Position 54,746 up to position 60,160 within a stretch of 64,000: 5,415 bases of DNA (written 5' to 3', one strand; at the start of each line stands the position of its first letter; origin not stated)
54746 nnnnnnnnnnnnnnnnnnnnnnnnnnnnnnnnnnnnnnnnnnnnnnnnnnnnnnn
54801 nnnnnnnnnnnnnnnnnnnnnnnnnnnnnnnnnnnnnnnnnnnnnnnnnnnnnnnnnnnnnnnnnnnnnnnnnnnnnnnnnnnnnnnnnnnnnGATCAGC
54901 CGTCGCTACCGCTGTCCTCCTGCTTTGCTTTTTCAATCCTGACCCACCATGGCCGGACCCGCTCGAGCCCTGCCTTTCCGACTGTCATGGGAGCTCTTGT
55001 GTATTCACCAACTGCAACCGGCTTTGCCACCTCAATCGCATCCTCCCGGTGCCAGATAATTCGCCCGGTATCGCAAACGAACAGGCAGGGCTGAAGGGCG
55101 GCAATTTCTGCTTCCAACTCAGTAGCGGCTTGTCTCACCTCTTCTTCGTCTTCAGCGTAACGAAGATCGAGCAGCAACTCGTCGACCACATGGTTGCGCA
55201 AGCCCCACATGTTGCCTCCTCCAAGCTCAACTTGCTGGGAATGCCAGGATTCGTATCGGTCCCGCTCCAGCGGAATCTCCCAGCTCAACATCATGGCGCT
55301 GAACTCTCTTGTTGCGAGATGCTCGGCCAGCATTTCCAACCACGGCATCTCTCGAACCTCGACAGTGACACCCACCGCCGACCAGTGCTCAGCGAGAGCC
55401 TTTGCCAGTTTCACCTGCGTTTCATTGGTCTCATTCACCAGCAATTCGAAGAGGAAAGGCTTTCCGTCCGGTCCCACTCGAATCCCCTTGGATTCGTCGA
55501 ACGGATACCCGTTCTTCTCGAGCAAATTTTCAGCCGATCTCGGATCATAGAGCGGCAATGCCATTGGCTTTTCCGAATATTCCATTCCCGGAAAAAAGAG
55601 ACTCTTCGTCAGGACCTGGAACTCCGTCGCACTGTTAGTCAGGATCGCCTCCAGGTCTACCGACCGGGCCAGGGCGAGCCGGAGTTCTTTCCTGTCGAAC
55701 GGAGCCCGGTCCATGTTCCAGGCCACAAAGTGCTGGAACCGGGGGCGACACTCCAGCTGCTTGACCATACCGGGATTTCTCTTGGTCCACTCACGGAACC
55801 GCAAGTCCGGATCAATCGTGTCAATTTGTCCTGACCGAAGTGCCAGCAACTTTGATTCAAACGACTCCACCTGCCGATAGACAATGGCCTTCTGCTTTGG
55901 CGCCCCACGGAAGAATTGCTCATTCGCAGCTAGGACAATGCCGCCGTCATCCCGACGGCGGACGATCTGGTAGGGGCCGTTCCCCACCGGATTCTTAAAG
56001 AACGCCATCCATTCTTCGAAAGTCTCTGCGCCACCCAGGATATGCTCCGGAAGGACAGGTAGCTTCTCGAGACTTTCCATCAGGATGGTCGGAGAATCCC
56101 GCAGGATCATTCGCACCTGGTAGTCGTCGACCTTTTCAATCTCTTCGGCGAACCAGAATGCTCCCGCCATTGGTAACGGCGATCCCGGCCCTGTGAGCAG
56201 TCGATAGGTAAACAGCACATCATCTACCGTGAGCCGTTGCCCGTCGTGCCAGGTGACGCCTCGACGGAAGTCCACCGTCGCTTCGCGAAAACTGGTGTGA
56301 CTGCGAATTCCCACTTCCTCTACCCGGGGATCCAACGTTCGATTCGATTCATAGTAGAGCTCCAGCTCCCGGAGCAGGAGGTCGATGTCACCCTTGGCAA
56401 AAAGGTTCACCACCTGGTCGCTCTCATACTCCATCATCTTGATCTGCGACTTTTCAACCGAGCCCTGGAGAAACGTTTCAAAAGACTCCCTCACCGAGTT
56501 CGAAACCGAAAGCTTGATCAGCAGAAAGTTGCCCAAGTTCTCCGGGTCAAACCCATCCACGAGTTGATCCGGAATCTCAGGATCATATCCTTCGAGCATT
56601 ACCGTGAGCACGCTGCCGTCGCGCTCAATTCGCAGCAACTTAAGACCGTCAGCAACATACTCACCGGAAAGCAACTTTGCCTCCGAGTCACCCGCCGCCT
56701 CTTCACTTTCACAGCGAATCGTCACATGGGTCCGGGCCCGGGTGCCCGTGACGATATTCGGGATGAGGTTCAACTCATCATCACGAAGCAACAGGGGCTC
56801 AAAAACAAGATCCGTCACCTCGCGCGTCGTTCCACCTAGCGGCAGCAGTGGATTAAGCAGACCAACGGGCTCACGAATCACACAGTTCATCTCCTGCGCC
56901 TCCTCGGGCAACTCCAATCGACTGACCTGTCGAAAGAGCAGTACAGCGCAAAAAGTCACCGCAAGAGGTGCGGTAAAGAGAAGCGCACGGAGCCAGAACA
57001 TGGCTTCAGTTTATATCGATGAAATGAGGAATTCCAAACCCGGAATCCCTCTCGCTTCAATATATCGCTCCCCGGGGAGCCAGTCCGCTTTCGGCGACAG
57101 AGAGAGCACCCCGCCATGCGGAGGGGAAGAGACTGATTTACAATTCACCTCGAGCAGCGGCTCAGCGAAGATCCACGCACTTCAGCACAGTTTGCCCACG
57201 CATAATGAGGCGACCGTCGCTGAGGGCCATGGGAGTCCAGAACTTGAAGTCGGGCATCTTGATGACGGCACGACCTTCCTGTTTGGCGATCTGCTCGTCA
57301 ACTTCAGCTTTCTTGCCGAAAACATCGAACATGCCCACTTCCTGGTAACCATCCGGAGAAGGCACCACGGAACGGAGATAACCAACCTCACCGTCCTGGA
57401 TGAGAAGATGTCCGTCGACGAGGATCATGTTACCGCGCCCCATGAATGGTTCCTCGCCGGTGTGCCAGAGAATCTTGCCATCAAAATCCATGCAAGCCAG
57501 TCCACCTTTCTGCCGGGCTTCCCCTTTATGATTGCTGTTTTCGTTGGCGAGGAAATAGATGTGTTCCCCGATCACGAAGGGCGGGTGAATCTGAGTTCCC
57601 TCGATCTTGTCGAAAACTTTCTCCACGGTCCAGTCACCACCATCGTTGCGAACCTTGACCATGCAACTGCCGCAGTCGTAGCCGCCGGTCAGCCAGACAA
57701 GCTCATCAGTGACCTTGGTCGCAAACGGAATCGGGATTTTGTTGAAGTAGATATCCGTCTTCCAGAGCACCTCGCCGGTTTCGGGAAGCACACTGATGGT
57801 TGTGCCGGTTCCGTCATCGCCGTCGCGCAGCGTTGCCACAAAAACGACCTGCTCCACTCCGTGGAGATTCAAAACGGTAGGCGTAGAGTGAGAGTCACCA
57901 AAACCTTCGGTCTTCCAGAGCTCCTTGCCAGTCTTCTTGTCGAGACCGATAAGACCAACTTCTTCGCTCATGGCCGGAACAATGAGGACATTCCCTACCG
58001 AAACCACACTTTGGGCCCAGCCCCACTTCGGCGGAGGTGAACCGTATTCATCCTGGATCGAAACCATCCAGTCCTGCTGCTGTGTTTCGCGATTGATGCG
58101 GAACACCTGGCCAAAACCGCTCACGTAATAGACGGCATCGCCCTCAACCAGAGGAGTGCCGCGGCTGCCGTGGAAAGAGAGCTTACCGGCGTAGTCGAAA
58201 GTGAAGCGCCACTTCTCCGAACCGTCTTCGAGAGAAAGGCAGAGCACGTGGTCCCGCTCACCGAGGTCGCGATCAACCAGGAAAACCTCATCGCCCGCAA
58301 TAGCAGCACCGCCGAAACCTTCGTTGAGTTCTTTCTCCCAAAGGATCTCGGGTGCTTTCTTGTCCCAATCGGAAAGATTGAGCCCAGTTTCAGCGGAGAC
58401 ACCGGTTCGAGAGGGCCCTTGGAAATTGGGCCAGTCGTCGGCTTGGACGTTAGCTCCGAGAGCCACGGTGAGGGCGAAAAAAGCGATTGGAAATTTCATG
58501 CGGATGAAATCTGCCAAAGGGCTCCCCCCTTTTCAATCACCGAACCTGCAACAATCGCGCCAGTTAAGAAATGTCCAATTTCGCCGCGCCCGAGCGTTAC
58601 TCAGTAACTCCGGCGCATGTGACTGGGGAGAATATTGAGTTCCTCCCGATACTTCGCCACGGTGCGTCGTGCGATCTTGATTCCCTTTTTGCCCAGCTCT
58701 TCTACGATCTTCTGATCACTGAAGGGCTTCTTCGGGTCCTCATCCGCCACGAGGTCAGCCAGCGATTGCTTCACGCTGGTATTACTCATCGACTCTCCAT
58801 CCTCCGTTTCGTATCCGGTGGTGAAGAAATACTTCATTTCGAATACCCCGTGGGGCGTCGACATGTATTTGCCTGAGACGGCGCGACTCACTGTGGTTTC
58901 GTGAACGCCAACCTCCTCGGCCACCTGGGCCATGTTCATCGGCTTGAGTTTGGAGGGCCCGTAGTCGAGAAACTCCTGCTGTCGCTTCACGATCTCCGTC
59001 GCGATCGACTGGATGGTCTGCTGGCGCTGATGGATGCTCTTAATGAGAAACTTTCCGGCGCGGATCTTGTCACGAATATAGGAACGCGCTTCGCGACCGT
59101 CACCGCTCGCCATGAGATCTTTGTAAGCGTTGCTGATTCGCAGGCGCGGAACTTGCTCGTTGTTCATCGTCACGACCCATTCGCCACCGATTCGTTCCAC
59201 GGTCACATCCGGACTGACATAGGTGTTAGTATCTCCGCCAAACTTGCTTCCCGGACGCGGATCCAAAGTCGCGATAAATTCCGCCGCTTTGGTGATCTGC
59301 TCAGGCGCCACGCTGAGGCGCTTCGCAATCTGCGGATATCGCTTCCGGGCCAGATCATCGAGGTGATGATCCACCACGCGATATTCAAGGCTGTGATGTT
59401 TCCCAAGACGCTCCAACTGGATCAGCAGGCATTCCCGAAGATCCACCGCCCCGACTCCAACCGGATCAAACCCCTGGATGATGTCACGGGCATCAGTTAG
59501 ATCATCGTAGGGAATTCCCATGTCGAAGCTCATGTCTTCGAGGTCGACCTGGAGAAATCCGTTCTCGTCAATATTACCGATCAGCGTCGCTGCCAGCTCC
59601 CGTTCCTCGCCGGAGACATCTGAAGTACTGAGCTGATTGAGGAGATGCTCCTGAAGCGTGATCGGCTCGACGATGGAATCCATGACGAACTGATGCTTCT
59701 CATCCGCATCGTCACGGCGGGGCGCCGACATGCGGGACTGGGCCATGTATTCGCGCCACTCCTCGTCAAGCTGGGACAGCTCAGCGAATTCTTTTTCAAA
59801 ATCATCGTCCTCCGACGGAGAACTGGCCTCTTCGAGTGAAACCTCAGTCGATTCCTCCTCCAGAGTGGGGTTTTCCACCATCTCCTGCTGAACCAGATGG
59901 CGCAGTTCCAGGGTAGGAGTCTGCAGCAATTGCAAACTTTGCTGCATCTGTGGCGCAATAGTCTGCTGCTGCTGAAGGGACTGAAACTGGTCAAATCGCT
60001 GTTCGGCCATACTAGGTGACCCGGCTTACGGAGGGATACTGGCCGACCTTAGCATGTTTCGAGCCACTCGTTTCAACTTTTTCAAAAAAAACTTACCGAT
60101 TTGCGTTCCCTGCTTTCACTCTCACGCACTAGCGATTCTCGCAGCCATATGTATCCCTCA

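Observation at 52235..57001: Intact Opp-like ABC operon whose only ATPase is catalytically dead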

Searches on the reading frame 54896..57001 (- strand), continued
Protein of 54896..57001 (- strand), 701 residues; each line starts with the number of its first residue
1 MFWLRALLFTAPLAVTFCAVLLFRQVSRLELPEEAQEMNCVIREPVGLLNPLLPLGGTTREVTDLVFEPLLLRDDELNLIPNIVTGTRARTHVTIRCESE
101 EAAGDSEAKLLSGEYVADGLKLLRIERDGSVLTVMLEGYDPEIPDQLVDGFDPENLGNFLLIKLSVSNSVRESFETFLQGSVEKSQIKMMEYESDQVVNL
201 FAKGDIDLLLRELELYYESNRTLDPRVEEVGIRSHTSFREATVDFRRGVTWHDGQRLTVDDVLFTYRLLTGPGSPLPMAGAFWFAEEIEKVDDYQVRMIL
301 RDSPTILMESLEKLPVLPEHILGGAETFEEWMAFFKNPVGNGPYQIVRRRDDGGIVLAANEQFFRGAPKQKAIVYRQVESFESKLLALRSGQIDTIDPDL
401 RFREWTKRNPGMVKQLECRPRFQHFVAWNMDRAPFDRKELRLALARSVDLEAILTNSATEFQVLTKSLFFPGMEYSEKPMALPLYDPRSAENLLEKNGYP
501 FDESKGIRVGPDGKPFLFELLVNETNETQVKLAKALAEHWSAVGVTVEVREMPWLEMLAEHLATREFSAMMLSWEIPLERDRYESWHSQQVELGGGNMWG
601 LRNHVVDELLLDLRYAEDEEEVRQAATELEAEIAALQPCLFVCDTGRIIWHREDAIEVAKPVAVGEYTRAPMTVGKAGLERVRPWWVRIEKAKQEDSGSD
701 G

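Call 68: search_solved_structures(query=A3, show_alignments=0, max_evalue=1e-15)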
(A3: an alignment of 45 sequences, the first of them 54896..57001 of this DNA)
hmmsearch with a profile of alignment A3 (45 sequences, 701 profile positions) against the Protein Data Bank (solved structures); distinct sequences matched with E-value up to 1e-15: 82 (the best 60 are shown).
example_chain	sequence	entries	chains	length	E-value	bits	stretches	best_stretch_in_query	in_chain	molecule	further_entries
1xoc_A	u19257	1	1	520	1.2e-59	205.1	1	243-642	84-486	Oligopeptide-binding protein appA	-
4oet_A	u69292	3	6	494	1.8e-52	181.5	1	243-643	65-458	Putative peptide ABC-transport system periplasmic peptide-binding protein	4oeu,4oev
8efz_A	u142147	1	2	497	2.4e-47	164.5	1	234-635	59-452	Extracellular solute-binding protein family 5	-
5isu_A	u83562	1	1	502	1.7e-38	135.3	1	242-635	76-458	Lmo0135 protein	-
4pft_A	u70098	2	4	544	3.3e-36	127.7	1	202-638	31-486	ABC transporter substrate-binding protein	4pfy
1vr5_A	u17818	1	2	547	3.4e-36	127.7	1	202-638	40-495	oligopeptide ABC transporter, periplasmic oligopeptide-binding protein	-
1dpp_A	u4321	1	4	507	7e-34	120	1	241-652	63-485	DIPEPTIDE BINDING PROTEIN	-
8z1y_F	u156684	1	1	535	8.4e-34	119.7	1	241-652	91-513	Dipeptide-binding protein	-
8z1z_F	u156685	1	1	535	1e-33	119.4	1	241-652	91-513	Dipeptide-binding protein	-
1dpe_A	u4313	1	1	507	3.1e-33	117.9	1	241-652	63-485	DIPEPTIDE-BINDING PROTEIN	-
6i3g_A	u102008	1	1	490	4e-33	117.5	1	234-504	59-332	ABC transporter, substrate-binding protein, family 5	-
5u4o_A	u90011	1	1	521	4.1e-33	117.5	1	242-631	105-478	ABC transporter substrate-binding protein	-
7z8e_A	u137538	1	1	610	4.8e-33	117.2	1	241-471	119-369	ABC transporter substrate-binding protein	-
6tfq_A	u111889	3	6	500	3.3e-32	114.5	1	232-501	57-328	ABC transporter substrate-binding protein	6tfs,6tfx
4qfk_H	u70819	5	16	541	1.6e-30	108.9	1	241-644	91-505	ABC transporter periplasmic peptide-binding protein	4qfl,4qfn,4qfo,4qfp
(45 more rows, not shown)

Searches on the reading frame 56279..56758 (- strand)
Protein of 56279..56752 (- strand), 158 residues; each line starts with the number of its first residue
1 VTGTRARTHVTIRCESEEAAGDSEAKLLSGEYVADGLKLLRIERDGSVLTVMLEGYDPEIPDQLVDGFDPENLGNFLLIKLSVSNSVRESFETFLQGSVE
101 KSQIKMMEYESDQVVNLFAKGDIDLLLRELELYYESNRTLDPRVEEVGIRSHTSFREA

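Call 58: search_protein_families(library=pfam, proteins=[window:56279-56752:-], max_evalue=10)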
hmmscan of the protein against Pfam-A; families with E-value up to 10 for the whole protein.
seq(158 aa): 1 family
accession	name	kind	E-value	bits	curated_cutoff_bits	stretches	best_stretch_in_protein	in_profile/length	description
PF16537.11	T2SSB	-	0.06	13.5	28.4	1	27-52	27-52/60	Type II secretion system protein B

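Call 72: search_solved_structures(query=A5, max_evalue=10, show_alignments=0)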
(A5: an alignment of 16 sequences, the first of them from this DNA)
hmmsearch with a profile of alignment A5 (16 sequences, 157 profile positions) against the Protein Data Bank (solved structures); distinct sequences matched with E-value up to 10: 1.
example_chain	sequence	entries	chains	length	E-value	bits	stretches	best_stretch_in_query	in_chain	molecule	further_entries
8snb_1i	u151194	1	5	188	0.37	13.8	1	18-87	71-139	ATP6V1FNB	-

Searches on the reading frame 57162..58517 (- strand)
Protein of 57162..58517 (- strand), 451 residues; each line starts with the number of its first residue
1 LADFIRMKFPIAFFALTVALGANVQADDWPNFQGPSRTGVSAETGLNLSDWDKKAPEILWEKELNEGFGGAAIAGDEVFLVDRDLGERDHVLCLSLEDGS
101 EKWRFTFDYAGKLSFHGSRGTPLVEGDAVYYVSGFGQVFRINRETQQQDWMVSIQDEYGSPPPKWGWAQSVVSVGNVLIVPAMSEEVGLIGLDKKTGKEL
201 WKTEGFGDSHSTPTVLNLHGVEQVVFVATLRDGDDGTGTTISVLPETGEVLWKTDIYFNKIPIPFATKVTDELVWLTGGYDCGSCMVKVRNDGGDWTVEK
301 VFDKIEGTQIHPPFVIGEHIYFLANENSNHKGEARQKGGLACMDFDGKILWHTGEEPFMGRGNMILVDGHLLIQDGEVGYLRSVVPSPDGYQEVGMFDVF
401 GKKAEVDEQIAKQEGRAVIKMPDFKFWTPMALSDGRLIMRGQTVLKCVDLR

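Call 51: search_protein_families(library=pfam, proteins=[window:57162-58517:-], max_evalue=0.001)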
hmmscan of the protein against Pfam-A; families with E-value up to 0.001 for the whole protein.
window:57162-58517:- (451 aa): 3 families
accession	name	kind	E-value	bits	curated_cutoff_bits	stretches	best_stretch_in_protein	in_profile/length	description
PF13360.13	PQQ_2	-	4.8e-19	69.4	27.6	2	42-156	39-148/233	Outer membrane protein assembly factor BamB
PF13570.13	Beta-prop_ACSF4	-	2.5e-05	24.3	133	1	90-256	30-173/329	Beta-alanine-activating enzyme, beta-propeller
PF01011.28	PQQ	-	3.4e-05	23.2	26.7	0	115-155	46-86/595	Glucose/ethanol/alcohol dehydrogenase, beta-propeller domain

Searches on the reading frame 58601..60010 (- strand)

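Call 51: search_protein_families(library=pfam, proteins=[window:58601-60010:-], max_evalue=0.001)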
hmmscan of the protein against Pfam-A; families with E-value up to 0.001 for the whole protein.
window:58601-60010:- (469 aa): 3 families
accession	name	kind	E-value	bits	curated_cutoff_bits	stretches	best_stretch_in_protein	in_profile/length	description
PF04552.19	Sigma54_DBD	-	3.5e-61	206.1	22.8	1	310-467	2-159/160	Sigma-54, DNA binding domain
PF04963.19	Sigma54_CBD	-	5.6e-61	205.9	22.9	1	113-296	6-185/185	Sigma-54 factor, core binding domain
PF00309.25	Sigma54_AID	-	3.7e-11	43.1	23.8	1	8-52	2-46/46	Sigma-54 factor, Activator interacting domain (AID)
